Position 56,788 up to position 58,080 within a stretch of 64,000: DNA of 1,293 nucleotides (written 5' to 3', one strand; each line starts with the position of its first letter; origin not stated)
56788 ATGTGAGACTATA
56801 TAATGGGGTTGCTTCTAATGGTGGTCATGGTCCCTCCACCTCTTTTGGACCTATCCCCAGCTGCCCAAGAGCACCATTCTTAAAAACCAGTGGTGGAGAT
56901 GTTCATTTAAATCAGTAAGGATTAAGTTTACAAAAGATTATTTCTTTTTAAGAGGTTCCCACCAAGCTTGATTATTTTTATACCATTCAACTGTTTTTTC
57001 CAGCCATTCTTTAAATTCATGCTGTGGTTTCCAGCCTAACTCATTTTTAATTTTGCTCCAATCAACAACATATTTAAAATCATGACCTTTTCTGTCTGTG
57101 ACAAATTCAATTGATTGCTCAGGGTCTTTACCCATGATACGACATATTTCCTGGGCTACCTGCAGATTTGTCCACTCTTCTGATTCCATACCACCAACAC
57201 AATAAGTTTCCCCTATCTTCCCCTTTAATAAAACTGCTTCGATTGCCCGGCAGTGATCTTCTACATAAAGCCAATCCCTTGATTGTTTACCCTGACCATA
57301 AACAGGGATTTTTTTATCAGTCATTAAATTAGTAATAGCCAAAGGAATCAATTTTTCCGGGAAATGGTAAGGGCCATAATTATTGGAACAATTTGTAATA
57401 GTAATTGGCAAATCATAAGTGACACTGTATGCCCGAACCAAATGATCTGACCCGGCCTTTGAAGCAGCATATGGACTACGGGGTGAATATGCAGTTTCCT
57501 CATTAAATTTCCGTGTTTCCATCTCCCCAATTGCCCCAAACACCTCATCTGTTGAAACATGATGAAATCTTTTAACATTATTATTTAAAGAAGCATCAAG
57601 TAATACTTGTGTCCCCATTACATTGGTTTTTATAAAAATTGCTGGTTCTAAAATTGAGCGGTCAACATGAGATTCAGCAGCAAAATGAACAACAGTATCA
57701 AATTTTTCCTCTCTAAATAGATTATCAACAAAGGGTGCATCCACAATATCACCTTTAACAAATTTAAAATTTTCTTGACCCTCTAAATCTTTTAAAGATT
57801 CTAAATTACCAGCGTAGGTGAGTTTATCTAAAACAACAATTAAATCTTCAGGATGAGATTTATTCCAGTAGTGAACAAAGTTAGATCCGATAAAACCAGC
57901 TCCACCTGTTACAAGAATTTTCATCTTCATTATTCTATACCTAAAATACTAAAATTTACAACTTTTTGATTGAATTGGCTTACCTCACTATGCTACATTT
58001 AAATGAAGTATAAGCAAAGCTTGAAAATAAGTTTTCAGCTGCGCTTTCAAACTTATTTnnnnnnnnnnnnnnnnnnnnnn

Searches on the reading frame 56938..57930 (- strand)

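Call 10: search_protein_families(library=pfam, proteins=[window:56938-57930:-], max_evalue=0.001)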
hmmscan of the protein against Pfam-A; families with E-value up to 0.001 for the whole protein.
window:56938-57930:- (330 aa): 7 families
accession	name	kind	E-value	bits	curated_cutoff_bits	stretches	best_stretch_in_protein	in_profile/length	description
PF16363.11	GDP_Man_Dehyd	-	1.2e-85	288.4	27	1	6-313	1-332/332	GDP-mannose 4,6 dehydratase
PF01370.27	Epimerase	-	1.8e-66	224.4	20.9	1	5-246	1-240/240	NAD dependent epimerase/dehydratase family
PF02719.21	Polysacc_synt_2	-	3.1e-20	73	20.2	1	5-151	1-152/293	Polysaccharide biosynthesis protein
PF01073.25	3Beta_HSD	-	3.9e-19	69.2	22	1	6-225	1-220/280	3-beta hydroxysteroid dehydrogenase/isomerase family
PF04321.23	RmlD_sub_bind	-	1.2e-15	57.8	27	1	3-170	1-141/287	RmlD substrate binding domain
PF07993.18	NAD_binding_4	-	8.5e-13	48.5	20.1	1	7-183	1-206/258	Male sterility protein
PF13460.12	NAD_binding_10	-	0.00021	21.7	27.2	1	41-172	27-138/184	NAD(P)H-binding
